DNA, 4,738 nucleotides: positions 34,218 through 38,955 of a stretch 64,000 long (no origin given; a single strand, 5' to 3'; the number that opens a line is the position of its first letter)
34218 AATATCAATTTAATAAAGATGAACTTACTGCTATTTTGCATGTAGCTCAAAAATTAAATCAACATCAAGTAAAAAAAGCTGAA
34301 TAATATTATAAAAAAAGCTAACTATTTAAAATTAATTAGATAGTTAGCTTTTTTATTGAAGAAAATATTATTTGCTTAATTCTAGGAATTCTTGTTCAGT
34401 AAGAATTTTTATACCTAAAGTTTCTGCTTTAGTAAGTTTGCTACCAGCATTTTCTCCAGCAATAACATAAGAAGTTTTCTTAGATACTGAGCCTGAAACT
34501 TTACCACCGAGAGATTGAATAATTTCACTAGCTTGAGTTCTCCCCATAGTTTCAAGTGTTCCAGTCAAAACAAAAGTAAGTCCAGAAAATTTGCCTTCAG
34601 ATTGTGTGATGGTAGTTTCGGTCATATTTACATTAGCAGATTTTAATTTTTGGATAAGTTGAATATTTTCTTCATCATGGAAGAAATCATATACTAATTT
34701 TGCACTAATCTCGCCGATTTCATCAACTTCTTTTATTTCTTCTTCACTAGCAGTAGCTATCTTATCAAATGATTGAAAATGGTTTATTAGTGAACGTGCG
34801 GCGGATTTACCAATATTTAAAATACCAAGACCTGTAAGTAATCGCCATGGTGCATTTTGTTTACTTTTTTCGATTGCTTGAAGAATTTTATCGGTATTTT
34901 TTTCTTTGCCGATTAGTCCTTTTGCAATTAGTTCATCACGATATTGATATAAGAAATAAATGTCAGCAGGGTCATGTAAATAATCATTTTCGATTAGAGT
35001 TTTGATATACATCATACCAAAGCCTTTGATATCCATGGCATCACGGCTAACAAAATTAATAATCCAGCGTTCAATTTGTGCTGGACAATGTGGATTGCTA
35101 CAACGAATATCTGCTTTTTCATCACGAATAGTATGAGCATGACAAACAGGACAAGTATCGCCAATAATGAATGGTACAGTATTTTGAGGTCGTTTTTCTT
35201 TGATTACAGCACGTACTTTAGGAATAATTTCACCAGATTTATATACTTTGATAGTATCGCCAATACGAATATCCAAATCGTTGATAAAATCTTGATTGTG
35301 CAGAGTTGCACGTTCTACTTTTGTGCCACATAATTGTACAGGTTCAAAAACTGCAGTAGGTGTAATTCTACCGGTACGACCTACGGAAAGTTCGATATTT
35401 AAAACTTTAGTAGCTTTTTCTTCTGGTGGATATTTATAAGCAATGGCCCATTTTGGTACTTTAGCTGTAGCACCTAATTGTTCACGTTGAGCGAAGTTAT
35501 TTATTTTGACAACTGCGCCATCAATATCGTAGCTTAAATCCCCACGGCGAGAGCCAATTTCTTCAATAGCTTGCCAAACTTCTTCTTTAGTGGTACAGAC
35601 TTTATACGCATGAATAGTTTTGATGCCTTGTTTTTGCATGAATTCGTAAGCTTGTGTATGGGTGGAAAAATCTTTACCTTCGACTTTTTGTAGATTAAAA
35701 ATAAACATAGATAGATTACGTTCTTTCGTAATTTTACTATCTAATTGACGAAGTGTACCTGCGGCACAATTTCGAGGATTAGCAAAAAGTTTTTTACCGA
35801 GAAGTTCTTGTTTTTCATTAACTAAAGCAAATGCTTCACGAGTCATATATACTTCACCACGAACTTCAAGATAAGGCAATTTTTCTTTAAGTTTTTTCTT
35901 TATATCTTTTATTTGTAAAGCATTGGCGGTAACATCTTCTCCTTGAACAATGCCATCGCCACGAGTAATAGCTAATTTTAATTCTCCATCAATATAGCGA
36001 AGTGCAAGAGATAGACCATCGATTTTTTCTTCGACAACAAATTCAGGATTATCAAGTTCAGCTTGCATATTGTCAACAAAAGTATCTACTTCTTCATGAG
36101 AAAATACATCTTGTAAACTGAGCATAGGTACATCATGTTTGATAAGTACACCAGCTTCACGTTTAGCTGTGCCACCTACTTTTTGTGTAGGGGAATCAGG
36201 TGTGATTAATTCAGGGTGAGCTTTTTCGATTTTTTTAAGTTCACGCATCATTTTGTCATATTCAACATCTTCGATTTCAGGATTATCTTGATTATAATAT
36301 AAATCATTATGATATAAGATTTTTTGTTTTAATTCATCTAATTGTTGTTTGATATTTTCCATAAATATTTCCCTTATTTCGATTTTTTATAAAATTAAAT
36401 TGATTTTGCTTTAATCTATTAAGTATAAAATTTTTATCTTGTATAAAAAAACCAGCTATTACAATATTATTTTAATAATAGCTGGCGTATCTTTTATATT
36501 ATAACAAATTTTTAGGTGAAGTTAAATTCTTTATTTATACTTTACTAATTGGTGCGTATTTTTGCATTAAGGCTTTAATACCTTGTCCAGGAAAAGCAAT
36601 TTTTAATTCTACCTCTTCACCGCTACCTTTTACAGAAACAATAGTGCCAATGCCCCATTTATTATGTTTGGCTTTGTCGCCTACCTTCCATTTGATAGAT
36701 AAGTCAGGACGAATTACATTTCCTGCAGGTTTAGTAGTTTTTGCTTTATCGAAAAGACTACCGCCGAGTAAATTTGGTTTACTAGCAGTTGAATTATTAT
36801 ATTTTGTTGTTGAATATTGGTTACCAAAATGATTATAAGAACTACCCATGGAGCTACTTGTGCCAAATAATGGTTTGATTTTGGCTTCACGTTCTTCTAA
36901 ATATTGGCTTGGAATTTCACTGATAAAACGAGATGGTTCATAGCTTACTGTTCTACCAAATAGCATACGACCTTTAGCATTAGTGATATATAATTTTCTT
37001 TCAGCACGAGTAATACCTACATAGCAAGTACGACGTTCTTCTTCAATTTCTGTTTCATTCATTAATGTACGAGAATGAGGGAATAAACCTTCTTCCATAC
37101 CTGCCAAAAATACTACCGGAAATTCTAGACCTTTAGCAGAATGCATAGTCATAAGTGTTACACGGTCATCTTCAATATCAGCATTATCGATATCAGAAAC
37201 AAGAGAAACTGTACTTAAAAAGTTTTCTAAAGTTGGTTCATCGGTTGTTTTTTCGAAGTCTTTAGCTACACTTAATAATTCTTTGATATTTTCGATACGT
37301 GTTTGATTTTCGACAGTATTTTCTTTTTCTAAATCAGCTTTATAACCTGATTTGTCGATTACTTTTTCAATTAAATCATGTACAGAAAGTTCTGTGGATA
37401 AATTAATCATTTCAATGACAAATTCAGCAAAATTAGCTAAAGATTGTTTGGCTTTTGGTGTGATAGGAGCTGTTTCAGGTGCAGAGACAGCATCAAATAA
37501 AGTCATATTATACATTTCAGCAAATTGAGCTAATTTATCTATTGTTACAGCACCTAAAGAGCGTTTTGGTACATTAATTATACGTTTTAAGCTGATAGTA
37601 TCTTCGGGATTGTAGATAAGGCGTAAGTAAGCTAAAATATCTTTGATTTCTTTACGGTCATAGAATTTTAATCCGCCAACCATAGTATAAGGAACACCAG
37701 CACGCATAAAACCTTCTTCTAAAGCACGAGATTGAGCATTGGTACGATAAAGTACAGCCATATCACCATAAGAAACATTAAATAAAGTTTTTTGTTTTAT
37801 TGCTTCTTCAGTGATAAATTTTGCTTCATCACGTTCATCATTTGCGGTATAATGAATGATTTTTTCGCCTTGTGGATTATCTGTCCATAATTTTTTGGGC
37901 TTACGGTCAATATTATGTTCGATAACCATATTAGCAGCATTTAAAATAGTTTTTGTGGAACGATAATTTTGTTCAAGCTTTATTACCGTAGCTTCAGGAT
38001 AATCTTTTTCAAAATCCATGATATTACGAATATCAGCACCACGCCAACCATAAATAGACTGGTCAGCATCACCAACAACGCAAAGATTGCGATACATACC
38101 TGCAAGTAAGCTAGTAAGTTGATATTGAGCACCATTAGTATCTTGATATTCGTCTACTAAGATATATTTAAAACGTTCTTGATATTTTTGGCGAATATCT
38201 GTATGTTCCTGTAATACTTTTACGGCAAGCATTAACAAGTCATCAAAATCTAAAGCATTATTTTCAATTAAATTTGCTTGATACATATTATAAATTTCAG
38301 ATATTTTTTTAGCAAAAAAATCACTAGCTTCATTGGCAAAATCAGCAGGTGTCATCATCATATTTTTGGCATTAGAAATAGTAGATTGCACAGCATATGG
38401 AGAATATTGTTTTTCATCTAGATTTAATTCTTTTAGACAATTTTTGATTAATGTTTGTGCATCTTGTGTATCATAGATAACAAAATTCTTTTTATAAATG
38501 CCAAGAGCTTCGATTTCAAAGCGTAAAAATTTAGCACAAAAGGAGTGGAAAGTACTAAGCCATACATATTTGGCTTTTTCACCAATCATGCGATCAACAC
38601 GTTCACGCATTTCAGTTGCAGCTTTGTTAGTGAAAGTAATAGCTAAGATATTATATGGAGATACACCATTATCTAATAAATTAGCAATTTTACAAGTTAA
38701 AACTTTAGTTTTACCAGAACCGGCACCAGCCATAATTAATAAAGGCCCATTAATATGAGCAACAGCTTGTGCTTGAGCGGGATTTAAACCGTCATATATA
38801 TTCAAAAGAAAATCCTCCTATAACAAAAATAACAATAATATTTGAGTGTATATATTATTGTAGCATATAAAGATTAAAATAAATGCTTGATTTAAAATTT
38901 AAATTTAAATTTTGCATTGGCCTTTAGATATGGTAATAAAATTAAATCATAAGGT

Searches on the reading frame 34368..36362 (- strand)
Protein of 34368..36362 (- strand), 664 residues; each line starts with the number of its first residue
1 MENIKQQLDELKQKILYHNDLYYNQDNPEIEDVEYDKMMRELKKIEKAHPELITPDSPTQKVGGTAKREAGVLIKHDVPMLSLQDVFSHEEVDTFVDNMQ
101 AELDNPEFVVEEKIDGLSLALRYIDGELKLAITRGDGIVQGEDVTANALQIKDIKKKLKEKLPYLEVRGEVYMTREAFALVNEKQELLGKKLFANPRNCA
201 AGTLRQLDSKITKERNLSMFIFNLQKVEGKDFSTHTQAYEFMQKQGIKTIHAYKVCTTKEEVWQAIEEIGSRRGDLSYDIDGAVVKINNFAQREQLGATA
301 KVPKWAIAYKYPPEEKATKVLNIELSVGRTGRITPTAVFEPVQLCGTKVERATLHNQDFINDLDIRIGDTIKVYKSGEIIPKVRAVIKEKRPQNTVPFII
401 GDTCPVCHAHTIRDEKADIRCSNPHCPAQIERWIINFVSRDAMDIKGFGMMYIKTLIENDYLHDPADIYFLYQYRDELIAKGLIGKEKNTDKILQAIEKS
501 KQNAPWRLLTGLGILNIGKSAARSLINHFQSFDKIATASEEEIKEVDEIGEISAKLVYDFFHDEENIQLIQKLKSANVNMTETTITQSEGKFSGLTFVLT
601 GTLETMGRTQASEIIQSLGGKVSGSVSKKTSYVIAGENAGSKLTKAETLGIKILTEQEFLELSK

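Call 83: search_protein_families(library=pfam, proteins=[window:34368-36362:-], max_evalue=0.00001)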
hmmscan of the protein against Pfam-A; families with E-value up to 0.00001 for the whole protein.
window:34368-36362:- (664 aa): 8 families
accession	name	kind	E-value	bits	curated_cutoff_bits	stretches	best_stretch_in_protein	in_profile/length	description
PF01653.23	DNA_ligase_aden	-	9.4e-82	274.8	27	1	74-314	7-253/253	NAD-dependent DNA ligase adenylation domain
PF03120.22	DNA_ligase_OB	-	3.7e-33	113.7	32.9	1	318-394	2-78/79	NAD-dependent DNA ligase OB-fold domain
PF00533.33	BRCT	-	3.1e-19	69.4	21.3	1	589-662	3-77/78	BRCA1 C Terminus (BRCT) domain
PF12826.13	HHH_2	-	3.4e-19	69.2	27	1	507-570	1-64/64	Helix-hairpin-helix motif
PF22745.1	Nlig-Ia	-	7.4e-09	36.6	27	1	6-56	4-54/92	DNA ligase-like, N-terminal NAD+-binding domain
PF03119.21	DNA_ligase_ZBD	-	5e-08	33.1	25.8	1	403-428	1-27/27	NAD-dependent DNA ligase C4 zinc finger domain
PF09414.15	RNA_ligase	-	1e-06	29.5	27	1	107-269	2-140/171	RNA ligase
PF12738.14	PTCB-BRCT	-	1.9e-06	28.2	22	1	600-655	6-60/63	twin BRCT domain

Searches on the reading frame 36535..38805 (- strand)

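Call 83: search_protein_families(library=pfam, proteins=[window:36535-38805:-], max_evalue=0.00001)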
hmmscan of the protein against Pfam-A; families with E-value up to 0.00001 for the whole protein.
window:36535-38805:- (756 aa): 7 families
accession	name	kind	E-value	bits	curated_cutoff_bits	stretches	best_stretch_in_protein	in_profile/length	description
PF00580.27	UvrD-helicase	-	2e-95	320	23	1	7-270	1-271/271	UvrD/REP helicase N-terminal domain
PF13361.12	UvrD_C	-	1.3e-81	275.2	25.6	1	275-611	1-349/350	UvrD-like helicase C-terminal domain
PF21196.3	PcrA_UvrD_tudor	-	5e-23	81.1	23.9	1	708-755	1-48/48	PcrA/UvrD tudor domain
PF13245.12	AAA_19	-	1.3e-22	80.9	25.1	1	11-253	1-132/134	AAA domain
PF13538.12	UvrD_C_2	-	2.1e-09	37.5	27.4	1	549-607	2-51/52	UvrD-like helicase C-terminal domain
PF01443.25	Viral_helicase1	-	6.6e-07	29.8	21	0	527-608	159-227/228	Viral superfamily 1 RNA helicase core domain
PF13604.12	AAA_30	-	4.2e-06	27.1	27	0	7-71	2-67/191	AAA domain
